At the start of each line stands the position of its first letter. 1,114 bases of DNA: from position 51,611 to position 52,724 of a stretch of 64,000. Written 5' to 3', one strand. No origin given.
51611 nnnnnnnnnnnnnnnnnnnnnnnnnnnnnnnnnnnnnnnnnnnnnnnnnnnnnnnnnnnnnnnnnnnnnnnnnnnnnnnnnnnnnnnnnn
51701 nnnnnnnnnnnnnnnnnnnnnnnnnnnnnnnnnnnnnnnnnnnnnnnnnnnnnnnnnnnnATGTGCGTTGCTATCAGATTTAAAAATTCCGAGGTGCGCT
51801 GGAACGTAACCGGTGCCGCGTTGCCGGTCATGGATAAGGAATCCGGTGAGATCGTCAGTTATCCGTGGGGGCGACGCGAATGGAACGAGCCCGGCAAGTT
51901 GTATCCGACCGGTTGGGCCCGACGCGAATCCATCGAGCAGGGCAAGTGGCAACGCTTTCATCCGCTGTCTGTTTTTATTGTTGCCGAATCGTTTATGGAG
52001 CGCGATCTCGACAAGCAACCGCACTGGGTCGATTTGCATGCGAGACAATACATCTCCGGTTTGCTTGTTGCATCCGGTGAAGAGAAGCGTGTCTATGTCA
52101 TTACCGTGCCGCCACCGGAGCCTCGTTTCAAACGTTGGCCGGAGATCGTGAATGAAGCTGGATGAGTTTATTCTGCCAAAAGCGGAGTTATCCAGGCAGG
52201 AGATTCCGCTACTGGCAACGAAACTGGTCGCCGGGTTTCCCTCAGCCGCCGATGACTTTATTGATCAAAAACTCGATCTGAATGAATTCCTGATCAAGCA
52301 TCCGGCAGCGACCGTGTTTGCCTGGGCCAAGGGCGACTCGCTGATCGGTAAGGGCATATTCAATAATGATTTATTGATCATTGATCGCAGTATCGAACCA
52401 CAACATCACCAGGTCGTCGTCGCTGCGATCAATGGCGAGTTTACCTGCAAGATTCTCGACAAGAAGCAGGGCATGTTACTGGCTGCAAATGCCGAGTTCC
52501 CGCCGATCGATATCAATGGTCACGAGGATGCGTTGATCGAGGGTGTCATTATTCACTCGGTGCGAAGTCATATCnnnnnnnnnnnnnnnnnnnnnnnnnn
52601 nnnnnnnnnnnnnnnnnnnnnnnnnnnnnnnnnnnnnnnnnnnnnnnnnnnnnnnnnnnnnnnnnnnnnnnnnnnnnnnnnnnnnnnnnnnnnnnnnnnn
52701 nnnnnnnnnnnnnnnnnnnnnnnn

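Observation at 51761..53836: Short SRAP-like protein (MC... N-terminus) placed directly in front of umuDC, overlapping the umuD start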

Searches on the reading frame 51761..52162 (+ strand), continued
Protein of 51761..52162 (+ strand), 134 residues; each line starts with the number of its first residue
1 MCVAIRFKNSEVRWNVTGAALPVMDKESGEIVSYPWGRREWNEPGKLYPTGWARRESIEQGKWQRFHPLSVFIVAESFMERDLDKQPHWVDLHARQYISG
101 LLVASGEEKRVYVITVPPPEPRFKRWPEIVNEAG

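Call 67: search_protein_families(library=ncbifam, proteins=[L038:3750-4982:+, L063:3623-4879:+, L086:1429-2664:+, L038:3015-3743:+, L038:5001-5426:+, L086:2670-3074:+], max_evalue=0.00001)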
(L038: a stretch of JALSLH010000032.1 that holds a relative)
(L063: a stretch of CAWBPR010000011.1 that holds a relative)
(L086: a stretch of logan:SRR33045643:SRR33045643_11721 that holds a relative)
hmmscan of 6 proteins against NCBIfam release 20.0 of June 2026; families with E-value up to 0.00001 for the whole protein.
L038:3750-4982:+ (411 aa): 10 families
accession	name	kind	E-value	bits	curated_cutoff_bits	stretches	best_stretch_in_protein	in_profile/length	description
NF002848.0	PRK03103.1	subfamily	7.3e-78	261.8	381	1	10-384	4-387/410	DNA polymerase IV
NF002677.0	PRK02406.1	equivalog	8.6e-69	232.3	256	1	11-334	7-331/357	DNA polymerase IV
NF003015.0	PRK03858.1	subfamily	1.4e-65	221.9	367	1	12-394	9-391/399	DNA polymerase IV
NF002492.0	PRK01810.1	equivalog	2.1e-65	221.1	399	1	1-384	1-390/412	DNA polymerase IV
NF010731.0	PRK14133.1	equivalog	7e-63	213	362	1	10-354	3-346/352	DNA polymerase IV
NF002882.0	PRK03348.1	equivalog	1.1e-57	195.8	389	1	11-373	6-371/461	DNA polymerase IV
NF002751.0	PRK02794.1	equivalog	1.2e-57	195.8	371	1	13-388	41-417/425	DNA polymerase IV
NF002292.0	PRK01216.1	equivalog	1.5e-42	145.9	339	1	11-282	2-276/351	DNA polymerase IV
NF002883.0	PRK03352.1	equivalog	4.5e-42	144.5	330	1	10-296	5-291/347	DNA polymerase IV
NF002955.0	PRK03609.1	subfamily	2.4e-26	92.7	431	1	13-381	3-387/422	translesion error-prone DNA polymerase V subunit UmuC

L063:3623-4879:+ (419 aa): 10 families
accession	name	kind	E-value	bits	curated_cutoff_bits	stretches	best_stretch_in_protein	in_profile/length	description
NF002848.0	PRK03103.1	subfamily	4.3e-76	256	381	1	15-389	4-387/410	DNA polymerase IV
NF002677.0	PRK02406.1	equivalog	3e-64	217.4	256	1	15-311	6-302/357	DNA polymerase IV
NF003015.0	PRK03858.1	subfamily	1.8e-63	215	367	1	16-399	8-391/399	DNA polymerase IV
NF002751.0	PRK02794.1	equivalog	2.7e-62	211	371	1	17-389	40-413/425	DNA polymerase IV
NF002492.0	PRK01810.1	equivalog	7.6e-56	189.6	399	1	15-389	10-390/412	DNA polymerase IV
NF002882.0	PRK03348.1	equivalog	1.6e-54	185.5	389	1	15-300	5-291/461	DNA polymerase IV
NF010731.0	PRK14133.1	equivalog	1.8e-53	182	362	1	15-298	3-281/352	DNA polymerase IV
NF002883.0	PRK03352.1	equivalog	8.3e-45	153.5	330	1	15-321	5-311/347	DNA polymerase IV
NF002292.0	PRK01216.1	equivalog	3e-41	141.6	339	1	17-283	3-271/351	DNA polymerase IV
NF002955.0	PRK03609.1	subfamily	6.3e-25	88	431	1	18-223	3-213/422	translesion error-prone DNA polymerase V subunit UmuC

L086:1429-2664:+ (412 aa): 10 families
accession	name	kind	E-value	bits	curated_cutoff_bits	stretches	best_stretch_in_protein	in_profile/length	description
NF002848.0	PRK03103.1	subfamily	2.1e-72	243.8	381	1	11-393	3-395/410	DNA polymerase IV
NF003015.0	PRK03858.1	subfamily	1.3e-64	218.7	367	1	17-395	12-391/399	DNA polymerase IV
NF002677.0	PRK02406.1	equivalog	8.2e-64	215.9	256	1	12-322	6-318/357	DNA polymerase IV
NF002751.0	PRK02794.1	equivalog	2.5e-62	211.1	371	1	13-385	39-413/425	DNA polymerase IV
NF002882.0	PRK03348.1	equivalog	1.7e-58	198.5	389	1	11-374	4-369/461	DNA polymerase IV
NF002492.0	PRK01810.1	equivalog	4e-57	193.8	399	1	11-392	9-397/412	DNA polymerase IV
NF010731.0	PRK14133.1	equivalog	1.7e-54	185.4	362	1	12-311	3-298/352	DNA polymerase IV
NF002883.0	PRK03352.1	equivalog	4.2e-42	144.6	330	1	13-322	6-316/347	DNA polymerase IV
NF002292.0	PRK01216.1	equivalog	1.9e-37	129.1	339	1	14-286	3-278/351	DNA polymerase IV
NF002955.0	PRK03609.1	subfamily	5.3e-26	91.5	431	1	14-223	2-217/422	translesion error-prone DNA polymerase V subunit UmuC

L038:3015-3743:+ (243 aa): 2 families
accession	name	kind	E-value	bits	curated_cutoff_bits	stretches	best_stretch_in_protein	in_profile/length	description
TIGR00498.1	lexA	equivalog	3.1e-46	157.6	110.95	1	42-241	3-201/203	transcriptional repressor LexA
NF007621.2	PRK10276.1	subfamily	1.4e-18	67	110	1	151-238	27-113/115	translesion error-prone DNA polymerase V autoproteolytic subunit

L038:5001-5426:+ (142 aa): 0 families

L086:2670-3074:+ (135 aa): 0 families

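Call 73: search_solved_structures(query=L086:654-1313:-, max_evalue=0.001, show_alignments=5)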
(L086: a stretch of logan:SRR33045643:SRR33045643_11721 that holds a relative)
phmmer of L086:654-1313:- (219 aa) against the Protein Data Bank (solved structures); distinct sequences matched with E-value up to 0.001: 40.
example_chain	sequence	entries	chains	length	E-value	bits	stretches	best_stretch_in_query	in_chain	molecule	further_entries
2f20_A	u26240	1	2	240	9e-27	97.1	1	49-198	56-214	conserved hypothetical protein, with conserved domain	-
6nuh_A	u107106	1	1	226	2.6e-22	82.5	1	22-216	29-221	SOS response-associated peptidase YedK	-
6kbs_B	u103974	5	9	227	2.6e-22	82.5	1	22-216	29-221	SOS response-associated protein | SOS response-associated peptidase YedK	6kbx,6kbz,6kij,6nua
6kcq_B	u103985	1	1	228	2.6e-22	82.5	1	22-216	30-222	SOS response-associated protein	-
8d2m_A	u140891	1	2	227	3.2e-22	82.2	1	24-216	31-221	Abasic site processing protein YedK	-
2icu_A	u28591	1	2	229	3.7e-22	82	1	22-216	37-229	Hypothetical protein yedK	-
6kbu_B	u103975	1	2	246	4.7e-22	81.7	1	22-216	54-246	SOS response-associated protein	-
6oe7_A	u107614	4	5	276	4.4e-21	78.5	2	13-113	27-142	Embryonic stem cell-specific 5-hydroxymethylcytosine-binding protein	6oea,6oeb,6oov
5ko9_A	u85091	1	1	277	4.5e-21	78.5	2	13-113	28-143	Embryonic stem cell-specific 5-hydroxymethylcytosine-binding protein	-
2bdv_A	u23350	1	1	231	6.3e-17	64.9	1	23-216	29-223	phage-related conserved hypothetical protein, BB2244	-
4osk_A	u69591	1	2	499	6.3e-10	42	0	20-50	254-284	Hax3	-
2ypf_A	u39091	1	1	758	1.1e-09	41.2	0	18-50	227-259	AVRBS3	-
4ot0_A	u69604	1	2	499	7.9e-09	38.4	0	20-50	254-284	Hax3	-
3v6p_A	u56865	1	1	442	8.6e-09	38.3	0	21-51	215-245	dHax3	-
6jtq_A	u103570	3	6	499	1.4e-08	37.6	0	19-50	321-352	TAL effector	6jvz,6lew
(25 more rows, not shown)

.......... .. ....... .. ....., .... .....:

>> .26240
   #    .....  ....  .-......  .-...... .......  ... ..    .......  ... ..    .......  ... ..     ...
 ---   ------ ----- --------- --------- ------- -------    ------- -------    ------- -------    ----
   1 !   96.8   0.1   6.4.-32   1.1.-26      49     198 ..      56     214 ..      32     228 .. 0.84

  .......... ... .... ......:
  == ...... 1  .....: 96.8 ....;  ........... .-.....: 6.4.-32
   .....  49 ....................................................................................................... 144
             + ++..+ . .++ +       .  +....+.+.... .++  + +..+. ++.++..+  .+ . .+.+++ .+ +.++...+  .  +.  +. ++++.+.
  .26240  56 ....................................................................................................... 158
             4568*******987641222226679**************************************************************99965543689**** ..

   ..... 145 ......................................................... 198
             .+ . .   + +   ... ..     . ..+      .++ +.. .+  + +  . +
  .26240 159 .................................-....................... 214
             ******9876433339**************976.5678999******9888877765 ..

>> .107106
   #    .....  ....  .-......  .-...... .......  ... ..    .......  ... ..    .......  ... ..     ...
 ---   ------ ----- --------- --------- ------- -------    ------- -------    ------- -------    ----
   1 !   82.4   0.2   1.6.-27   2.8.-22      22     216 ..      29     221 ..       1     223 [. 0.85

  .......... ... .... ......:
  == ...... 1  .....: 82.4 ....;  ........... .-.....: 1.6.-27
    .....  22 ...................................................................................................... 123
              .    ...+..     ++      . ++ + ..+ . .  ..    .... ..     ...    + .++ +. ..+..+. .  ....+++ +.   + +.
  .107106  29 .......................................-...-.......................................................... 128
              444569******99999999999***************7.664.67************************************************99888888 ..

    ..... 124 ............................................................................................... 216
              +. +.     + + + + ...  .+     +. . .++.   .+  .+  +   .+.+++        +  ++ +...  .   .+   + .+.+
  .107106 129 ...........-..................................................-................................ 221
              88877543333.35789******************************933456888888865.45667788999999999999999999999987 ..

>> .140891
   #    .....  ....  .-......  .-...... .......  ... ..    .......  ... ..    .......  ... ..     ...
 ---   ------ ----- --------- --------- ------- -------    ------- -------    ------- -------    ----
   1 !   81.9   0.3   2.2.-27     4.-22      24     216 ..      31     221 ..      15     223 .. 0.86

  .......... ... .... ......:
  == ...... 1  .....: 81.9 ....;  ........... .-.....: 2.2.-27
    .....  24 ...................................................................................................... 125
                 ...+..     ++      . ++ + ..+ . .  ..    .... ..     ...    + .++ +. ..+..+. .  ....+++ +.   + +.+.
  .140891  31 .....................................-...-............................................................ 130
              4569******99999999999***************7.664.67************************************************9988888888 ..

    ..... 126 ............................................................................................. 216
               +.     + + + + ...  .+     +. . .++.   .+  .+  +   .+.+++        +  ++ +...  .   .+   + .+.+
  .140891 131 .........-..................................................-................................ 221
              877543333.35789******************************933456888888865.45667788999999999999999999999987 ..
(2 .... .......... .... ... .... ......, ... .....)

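Call 84: fold_search(model_id=the predicted structure, library=viral)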
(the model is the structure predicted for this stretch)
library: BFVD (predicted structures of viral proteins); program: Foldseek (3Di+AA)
matches with E <= 10: 189; with E <= 0.001: 0
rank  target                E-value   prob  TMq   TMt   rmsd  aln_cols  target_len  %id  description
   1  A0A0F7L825            1.2e-01  0.77  0.32  0.41   8.9       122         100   15  Uncharacterized protein [uncultured marine virus]
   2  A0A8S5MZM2            7.2e-01  0.04  0.15  0.13  25.5       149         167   13  Uncharacterized protein [Siphoviridae sp. ctoMB99]
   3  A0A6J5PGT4            8.4e-01  0.07  0.14  0.06  12.5        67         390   15  Uncharacterized protein [uncultured Caudovirales phage]
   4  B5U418                8.4e-01  0.06  0.12  0.20  10.3        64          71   14  Uncharacterized protein [Mycobacterium phage Troll4]
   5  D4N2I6                1.1e+00  0.05  0.12  0.07  14.1        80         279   10  FGF [Lymantria xylina multiple nucleopolyhedrovirus]
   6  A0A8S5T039            1.2e+00  0.03  0.16  0.11  27.3       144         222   10  Uncharacterized protein (Fragment) [Siphoviridae sp. ct6h44]
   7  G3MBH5                1.4e+00  0.06  0.15  0.19  10.7        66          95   11  Gp113 [Bacillus phage G]
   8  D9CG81                1.6e+00  0.13  0.17  0.20   8.5        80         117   15  (no name in the UniProt tables at hand)
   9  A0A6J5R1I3            1.8e+00  0.04  0.14  0.19  14.2        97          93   13  WYL domain containing protein [uncultured Caudovirales phage]
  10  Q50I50                1.8e+00  0.03  0.14  0.17  12.1        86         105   13  Uncharacterized protein [Acidianus rod-shaped virus 1]
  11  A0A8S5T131            1.9e+00  0.06  0.21  0.04  13.9       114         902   11  Terminase large subunit [Myoviridae sp. ctp4Q36]
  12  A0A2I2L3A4            2.2e+00  0.05  0.22  0.12  15.5       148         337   10  Serine/Threonine protein kinase [Orpheovirus IHUMI-LCC2]
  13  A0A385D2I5            2.2e+00  0.04  0.19  0.19  13.6       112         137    8  Uncharacterized protein [Gordonia phage Catfish]
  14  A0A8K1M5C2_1          2.3e+00  0.04  0.23  0.05  11.5       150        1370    9  Genome polyprotein [Red panda picorna-like virus]
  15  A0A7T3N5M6            2.6e+00  0.05  0.18  0.22  12.6        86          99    8  Uncharacterized protein [Dompiswa phage TSP7_1]
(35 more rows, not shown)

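Call 85: find_related_loci(query=A1, collection=metagenome_contigs, flank=4000)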
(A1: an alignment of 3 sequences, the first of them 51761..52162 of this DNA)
Query A1 (134 aa) in metagenome_contigs; peptide patterns used: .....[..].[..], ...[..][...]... (x = any residue, [..] = any of these).
49 stretches matched a pattern, but none encodes a relative of the query by tblastn (E <= 1e-3).

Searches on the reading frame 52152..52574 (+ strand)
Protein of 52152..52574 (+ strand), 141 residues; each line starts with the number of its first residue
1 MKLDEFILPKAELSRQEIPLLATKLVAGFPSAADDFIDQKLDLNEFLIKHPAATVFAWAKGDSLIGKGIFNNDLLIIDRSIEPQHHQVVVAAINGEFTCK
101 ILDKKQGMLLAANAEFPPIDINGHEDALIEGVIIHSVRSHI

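Call 3: search_protein_families(library=pfam, proteins=[window:52152-52574:+], max_evalue=10)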
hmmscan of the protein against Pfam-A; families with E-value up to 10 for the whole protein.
window:52152-52574:+ (141 aa): 1 family
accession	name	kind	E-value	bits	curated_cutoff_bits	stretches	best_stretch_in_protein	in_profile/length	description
PF00717.28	Peptidase_S24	-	2.2e-21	76.2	23.3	1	19-134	1-116/116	Peptidase S24-like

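Call 4: search_protein_families(library=ncbifam, proteins=[window:52152-52574:+], max_evalue=10)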
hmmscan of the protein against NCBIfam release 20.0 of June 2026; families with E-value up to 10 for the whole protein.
window:52152-52574:+ (141 aa): 3 families
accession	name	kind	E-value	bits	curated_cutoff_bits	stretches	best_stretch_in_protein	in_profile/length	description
NF007621.2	PRK10276.1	subfamily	1e-37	128.7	110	1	27-137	2-114/115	translesion error-prone DNA polymerase V autoproteolytic subunit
TIGR00498.1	lexA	equivalog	2.5e-14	53.4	110.95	1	16-138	77-200/203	transcriptional repressor LexA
NF051876.1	transXXX_HumD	equivalog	1.1e-13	51.3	120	1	28-135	2-113/129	HumD family translesion DNA polymerase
